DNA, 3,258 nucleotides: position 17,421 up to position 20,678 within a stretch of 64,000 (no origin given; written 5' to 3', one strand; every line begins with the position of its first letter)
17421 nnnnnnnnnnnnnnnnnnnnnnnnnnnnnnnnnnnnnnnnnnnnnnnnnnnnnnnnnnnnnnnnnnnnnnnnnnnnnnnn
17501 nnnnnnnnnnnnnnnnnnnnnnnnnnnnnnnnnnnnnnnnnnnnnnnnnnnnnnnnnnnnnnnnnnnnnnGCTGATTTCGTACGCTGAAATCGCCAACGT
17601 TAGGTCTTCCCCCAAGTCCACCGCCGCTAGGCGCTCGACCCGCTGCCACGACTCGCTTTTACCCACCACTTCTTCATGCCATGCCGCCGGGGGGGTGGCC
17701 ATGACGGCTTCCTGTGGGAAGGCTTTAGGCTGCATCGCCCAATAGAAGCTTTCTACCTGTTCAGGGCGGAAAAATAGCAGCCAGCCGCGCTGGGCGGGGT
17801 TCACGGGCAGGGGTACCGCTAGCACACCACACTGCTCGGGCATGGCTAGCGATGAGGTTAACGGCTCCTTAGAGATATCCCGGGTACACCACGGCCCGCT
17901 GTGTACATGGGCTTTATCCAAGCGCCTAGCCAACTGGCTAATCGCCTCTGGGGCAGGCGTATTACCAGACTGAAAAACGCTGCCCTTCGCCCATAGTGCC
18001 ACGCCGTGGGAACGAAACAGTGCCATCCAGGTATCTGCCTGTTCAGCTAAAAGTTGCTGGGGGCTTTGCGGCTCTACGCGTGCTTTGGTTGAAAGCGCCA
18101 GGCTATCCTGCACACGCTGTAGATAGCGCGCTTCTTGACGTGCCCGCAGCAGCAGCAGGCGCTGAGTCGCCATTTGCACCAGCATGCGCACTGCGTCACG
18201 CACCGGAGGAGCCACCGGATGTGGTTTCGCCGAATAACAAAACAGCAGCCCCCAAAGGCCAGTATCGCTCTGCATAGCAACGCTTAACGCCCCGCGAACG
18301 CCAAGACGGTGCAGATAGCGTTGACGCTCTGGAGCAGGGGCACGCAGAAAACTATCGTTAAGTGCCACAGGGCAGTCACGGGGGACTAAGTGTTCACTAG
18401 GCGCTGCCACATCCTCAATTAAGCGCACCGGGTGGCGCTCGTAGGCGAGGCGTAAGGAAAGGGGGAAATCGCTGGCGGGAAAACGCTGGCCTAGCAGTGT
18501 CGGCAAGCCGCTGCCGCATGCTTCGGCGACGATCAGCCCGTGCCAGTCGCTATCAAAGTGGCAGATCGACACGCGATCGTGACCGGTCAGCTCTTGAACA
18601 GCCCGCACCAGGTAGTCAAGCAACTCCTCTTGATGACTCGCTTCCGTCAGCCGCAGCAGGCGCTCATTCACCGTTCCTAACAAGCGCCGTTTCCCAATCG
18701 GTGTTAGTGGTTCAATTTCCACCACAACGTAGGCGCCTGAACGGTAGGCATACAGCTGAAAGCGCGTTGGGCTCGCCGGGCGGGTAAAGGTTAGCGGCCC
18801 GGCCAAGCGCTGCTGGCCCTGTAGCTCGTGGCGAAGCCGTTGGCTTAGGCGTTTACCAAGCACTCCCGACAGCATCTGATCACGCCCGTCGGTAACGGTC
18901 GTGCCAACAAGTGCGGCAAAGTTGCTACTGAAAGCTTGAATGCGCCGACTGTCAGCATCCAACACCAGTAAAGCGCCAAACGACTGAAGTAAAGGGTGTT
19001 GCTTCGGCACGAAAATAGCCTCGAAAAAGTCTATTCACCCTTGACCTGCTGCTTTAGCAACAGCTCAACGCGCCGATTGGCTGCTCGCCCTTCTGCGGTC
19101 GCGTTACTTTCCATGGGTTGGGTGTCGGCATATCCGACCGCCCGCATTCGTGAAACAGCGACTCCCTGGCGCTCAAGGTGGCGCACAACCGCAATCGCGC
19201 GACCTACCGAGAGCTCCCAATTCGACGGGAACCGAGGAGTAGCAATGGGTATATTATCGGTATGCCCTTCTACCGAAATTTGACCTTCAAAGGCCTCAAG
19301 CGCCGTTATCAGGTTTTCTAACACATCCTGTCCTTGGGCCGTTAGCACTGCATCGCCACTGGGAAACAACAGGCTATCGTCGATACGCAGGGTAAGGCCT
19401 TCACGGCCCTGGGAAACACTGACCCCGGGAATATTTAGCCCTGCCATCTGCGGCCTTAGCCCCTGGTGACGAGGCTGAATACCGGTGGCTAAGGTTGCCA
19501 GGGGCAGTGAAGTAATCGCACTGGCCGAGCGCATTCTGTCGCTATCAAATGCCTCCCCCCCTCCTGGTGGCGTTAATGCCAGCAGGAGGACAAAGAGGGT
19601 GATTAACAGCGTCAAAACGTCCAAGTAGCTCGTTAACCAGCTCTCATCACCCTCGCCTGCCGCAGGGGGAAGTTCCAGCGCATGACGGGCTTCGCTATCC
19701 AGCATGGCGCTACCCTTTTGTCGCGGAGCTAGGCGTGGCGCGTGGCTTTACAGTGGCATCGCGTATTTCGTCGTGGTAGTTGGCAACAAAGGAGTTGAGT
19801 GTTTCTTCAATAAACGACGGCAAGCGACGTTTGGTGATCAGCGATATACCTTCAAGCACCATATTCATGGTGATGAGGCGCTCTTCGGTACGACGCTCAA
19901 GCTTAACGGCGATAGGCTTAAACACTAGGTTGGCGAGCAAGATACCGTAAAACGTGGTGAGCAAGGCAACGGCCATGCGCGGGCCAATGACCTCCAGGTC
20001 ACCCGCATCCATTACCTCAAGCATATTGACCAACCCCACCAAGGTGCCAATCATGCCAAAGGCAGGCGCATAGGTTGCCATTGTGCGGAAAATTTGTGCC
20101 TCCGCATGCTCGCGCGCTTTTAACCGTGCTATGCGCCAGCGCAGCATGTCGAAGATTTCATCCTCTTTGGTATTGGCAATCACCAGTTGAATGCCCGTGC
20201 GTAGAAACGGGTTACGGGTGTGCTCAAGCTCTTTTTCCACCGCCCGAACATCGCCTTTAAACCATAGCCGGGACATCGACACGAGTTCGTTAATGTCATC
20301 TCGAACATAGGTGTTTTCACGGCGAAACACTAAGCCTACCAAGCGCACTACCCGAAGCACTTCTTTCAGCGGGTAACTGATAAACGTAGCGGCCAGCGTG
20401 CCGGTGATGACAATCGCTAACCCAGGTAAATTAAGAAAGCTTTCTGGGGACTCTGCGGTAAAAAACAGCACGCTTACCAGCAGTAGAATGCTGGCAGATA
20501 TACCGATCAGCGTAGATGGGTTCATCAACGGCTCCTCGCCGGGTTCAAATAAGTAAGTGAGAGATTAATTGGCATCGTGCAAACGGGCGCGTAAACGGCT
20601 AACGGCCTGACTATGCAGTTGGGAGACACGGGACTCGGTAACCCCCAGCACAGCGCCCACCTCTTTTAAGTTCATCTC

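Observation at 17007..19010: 'Blind' bacteriophytochrome diguanylate cyclase: photosensor fold kept, bilin-binding residues lost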

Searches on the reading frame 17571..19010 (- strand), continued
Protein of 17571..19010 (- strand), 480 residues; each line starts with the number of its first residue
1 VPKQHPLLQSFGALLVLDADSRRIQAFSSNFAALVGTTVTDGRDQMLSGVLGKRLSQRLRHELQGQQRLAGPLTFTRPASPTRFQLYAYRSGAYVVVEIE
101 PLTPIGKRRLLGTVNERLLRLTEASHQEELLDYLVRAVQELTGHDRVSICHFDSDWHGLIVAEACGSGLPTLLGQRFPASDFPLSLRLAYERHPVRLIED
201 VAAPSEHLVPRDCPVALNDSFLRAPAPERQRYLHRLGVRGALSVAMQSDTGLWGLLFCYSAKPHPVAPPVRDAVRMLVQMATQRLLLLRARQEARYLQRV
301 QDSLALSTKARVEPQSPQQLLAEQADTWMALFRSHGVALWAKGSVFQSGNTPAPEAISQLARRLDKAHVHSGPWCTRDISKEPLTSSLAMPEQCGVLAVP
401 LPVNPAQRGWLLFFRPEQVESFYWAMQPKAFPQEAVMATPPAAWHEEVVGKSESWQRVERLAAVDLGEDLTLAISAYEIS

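Call 80: list_cluster_members(proteins=[P0101, P0103, P0107, P0108, P0111, P0113, P0118, P0131, P0132, P0137])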
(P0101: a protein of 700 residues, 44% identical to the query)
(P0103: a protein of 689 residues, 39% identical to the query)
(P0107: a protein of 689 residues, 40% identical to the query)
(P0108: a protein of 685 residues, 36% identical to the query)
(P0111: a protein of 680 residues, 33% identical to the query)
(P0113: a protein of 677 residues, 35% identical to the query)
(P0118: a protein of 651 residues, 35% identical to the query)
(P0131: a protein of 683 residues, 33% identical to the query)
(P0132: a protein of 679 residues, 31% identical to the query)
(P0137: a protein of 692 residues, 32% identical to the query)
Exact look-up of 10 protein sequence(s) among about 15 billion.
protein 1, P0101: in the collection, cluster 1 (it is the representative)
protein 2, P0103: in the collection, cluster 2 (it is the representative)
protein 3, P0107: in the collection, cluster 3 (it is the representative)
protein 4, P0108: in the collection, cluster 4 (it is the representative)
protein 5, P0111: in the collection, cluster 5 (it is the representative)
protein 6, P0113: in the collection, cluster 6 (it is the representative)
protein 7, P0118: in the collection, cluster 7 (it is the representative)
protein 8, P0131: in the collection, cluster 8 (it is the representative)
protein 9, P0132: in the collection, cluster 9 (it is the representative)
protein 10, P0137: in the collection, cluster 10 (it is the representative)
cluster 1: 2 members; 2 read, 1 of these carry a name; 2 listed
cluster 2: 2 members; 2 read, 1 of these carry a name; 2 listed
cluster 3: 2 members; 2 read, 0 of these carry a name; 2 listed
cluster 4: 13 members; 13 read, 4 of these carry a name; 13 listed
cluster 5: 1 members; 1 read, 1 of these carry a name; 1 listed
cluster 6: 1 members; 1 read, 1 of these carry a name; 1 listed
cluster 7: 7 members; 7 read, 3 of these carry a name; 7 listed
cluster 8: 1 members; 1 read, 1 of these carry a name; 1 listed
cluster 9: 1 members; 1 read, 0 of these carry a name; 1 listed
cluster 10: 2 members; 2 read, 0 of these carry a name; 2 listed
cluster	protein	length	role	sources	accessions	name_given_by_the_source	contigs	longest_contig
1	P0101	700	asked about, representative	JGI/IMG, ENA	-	-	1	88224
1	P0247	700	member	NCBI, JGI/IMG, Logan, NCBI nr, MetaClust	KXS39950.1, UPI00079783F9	MAG: GAF sensor protein [Halomonadaceae bacterium T82-2] | status=active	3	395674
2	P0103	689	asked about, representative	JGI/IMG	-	diguanylate cyclase (GGDEF)-like protein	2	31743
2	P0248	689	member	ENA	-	-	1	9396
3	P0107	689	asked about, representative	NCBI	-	-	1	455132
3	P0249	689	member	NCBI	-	-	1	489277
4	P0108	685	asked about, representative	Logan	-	-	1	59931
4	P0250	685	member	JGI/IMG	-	chemotaxis family two-component system sensor kinase Cph1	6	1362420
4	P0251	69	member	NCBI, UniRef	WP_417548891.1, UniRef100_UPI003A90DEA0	hypothetical protein [Methylophaga sp.] | hypothetical protein n=1 Tax=Methylophaga sp. TaxID=2024840 RepID=UPI003A90DEA0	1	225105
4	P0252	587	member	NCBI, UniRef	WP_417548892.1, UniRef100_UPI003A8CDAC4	diguanylate cyclase [Methylophaga sp.] | diguanylate cyclase n=1 Tax=Methylophaga sp. TaxID=2024840 RepID=UPI003A8CDAC4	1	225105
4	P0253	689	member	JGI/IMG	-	diguanylate cyclase (GGDEF)-like protein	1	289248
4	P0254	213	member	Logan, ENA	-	-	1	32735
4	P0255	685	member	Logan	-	-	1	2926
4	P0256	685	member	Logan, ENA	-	-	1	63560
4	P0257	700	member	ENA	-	-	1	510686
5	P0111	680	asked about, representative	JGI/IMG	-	chemotaxis family two-component system sensor kinase Cph1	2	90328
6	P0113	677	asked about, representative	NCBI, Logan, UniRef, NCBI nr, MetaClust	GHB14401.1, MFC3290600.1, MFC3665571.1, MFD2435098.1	sensor domain-containing diguanylate cyclase [Modicisalibacter luteus] | diguanylate cyclase n=1 Tax=Modicisalibacter luteus TaxID=453962 RepID=A0ABV7LWG3_9GAMM | sensor domain-containing diguanylate cyclase [Halomonas lutea]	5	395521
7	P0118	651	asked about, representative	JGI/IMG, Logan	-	diguanylate cyclase (GGDEF)-like protein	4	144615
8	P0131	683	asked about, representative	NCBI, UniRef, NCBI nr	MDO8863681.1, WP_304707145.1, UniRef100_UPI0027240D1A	diguanylate cyclase [Haliea sp. E1-2-M8] | sensor domain-containing diguanylate cyclase n=1 Tax=Haliea sp. E1-2-M8 TaxID=3064706 ... | sensor domain-containing diguanylate cyclase [Haliea sp. E1-2-M8]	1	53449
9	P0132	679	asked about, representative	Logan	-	-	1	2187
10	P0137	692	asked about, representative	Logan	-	-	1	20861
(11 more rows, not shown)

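Call 82: find_encoding_contigs(protein=P0087, flank=5000, max_places=1)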
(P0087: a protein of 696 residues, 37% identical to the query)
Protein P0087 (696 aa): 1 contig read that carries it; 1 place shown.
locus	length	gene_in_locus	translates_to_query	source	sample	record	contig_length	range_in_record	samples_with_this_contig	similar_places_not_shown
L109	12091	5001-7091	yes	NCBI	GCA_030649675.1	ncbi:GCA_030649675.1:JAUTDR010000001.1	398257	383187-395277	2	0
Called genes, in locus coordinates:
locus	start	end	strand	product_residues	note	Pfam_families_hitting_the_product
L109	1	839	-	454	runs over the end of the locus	PF00069:Pkinase, PF07714:PK_Tyr_Ser-Thr, PF03109:ABC1 (weak)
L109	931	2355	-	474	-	PF01435:Peptidase_M48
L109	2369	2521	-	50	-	PF11295:DUF3096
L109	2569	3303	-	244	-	PF04250:DUF429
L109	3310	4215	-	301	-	PF03547:Mem_trans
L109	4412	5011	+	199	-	PF01126:Heme_oxygenase (weak)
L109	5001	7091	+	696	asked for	PF08446:PAS_2, PF01590:GAF, PF00360:PHY, PF00990:GGDEF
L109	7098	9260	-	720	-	PF00989:PAS (weak), PF08448:PAS_4, PF13188:PAS_8 (faint), PF13426:PAS_9 (faint), PF00990:GGDEF, PF00563:EAL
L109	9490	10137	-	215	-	PF13469:Sulfotransfer_3 (faint), PF17784:Sulfotransfer_4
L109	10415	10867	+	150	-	-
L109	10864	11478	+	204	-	PF06414:Zeta_toxin (weak)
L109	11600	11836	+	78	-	-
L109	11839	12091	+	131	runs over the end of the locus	PF01850:PIN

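Call 83: find_encoding_contigs(protein=P0089, flank=5000, max_places=1)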
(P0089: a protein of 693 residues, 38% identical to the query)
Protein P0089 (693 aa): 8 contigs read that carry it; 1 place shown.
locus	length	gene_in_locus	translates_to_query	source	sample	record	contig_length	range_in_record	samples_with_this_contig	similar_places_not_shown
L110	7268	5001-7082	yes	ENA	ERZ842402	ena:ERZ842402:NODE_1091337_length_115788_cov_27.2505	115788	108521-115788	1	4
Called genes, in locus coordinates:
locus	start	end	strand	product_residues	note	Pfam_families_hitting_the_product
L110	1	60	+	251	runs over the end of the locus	PF01730:UreF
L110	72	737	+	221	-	PF02492:cobW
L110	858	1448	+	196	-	PF04955:HupE_UreJ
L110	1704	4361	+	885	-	PF01590:GAF (weak), PF08447:PAS_3, PF00990:GGDEF, PF00563:EAL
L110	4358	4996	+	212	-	PF01126:Heme_oxygenase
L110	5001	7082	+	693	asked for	PF08446:PAS_2, PF01590:GAF, PF00360:PHY, PF00990:GGDEF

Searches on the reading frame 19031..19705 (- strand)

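Call 3: search_protein_families(library=pfam, proteins=[window:19031-19705:-], max_evalue=0.01)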
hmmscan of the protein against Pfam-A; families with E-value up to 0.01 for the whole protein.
window:19031-19705:- (224 aa): 2 families
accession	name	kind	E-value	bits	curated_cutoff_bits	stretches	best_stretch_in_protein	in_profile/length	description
PF00691.25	OmpA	-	1.4e-16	61.1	27.2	1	113-211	1-98/98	OmpA family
PF13677.11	MotB_plug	-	5.8e-07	29.4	24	1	14-44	9-39/58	Membrane MotB of proton-channel complex MotA/MotB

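Call 71: search_protein_families(library=ncbifam, proteins=[window:19031-19705:-], max_evalue=0.00001)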
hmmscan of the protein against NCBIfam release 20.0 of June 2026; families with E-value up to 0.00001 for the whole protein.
window:19031-19705:- (224 aa): 35 families (the best 25 are shown)
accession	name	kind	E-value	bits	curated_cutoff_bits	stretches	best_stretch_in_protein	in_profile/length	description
NF006541.1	PRK09038.1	equivalog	2.6e-50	171.4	283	1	94-221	125-252/253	flagellar motor protein MotD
NF006508.0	PRK08944.1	subfamily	8.2e-43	146.8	259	1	95-221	164-291/304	MotB family protein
TIGR03350.1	type_VI_ompA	equivalog_domain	3.2e-35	121.1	139.8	1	95-216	15-136/137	type VI secretion system protein TssL, long form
NF005382.1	PRK06925.1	equivalog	3.1e-31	109.4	264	1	101-218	106-224/225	flagellar motor protein MotS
NF005444.0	PRK07033.1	equivalog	6.5e-31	107.8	520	1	104-217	310-421/438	DotU family type VI secretion system protein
NF005831.1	PRK07734.1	equivalog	7e-31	107.9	301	1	98-217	127-248/250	flagellar motor protein MotB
NF005236.0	PRK06742.1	equivalog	5.1e-28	98.1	312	1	92-218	97-224/225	flagellar motor protein MotS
NF053611.1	YiaD_Gzip_OmpA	equivalog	3.1e-27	95.6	175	1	80-216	75-205/206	YiaD family glycine zipper/OmpA-like lipoprotein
NF006543.0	PRK09039.1-2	equivalog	5e-26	92.3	305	1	111-219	233-349/350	peptidoglycan -binding protein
NF005999.0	PRK08126.1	subfamily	1.1e-24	87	571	1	112-217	325-430/432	hypothetical protein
NF005195.1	PRK06667.1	equivalog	1.8e-24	86.9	300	1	90-218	102-236/241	flagellar motor protein MotB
NF006542.0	PRK09039.1-1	equivalog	1.9e-22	80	388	1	111-217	508-624/627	peptidoglycan -binding protein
NF006544.0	PRK09039.1-3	equivalog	5.4e-22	78.9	362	1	111-218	225-341/343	peptidoglycan -binding protein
NF006545.0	PRK09039.1-4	equivalog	3.3e-21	76.3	372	1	111-218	225-340/342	peptidoglycan -binding protein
NF006546.0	PRK09039.1-5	equivalog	1.6e-20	73.8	615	1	110-218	224-341/343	peptidoglycan -binding protein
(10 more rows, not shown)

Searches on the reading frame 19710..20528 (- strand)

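Call 3: search_protein_families(library=pfam, proteins=[window:19710-20528:-], max_evalue=0.01)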
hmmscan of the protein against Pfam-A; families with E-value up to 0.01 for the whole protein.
window:19710-20528:- (272 aa): 1 family
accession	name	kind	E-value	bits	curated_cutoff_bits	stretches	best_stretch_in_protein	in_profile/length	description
PF01618.21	MotA_ExbB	-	1.5e-26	93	22.9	1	103-222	4-126/127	MotA/TolQ/ExbB proton channel family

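Call 71: search_protein_families(library=ncbifam, proteins=[window:19710-20528:-], max_evalue=0.00001)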
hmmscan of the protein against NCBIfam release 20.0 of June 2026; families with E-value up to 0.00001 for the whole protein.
window:19710-20528:- (272 aa): 7 families
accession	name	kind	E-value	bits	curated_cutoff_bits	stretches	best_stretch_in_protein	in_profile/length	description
NF005383.1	PRK06926.1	equivalog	5.1e-53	179.8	394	1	8-261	10-263/271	flagellar motor protein MotP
NF006527.0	PRK08990.1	equivalog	1.1e-46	159.2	341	1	2-254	1-248/254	flagellar motor protein PomA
NF005997.1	PRK08124.1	equivalog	9.2e-45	152.6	340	1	2-250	1-248/259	flagellar motor stator protein MotA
NF006583.0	PRK09109.1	equivalog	1e-42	145.9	237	1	2-248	1-245/246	flagellar motor protein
NF005237.0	PRK06743.1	equivalog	9.4e-32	110.4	373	1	27-249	46-266/277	flagellar motor protein MotP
NF006284.1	PRK08456.1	equivalog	1.3e-24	86.8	380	1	2-251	1-248/252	flagellar motor stator protein MotA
TIGR03818.1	MotA1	equivalog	4.3e-17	62.2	303.8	1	116-232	134-249/282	flagellar motor stator protein MotA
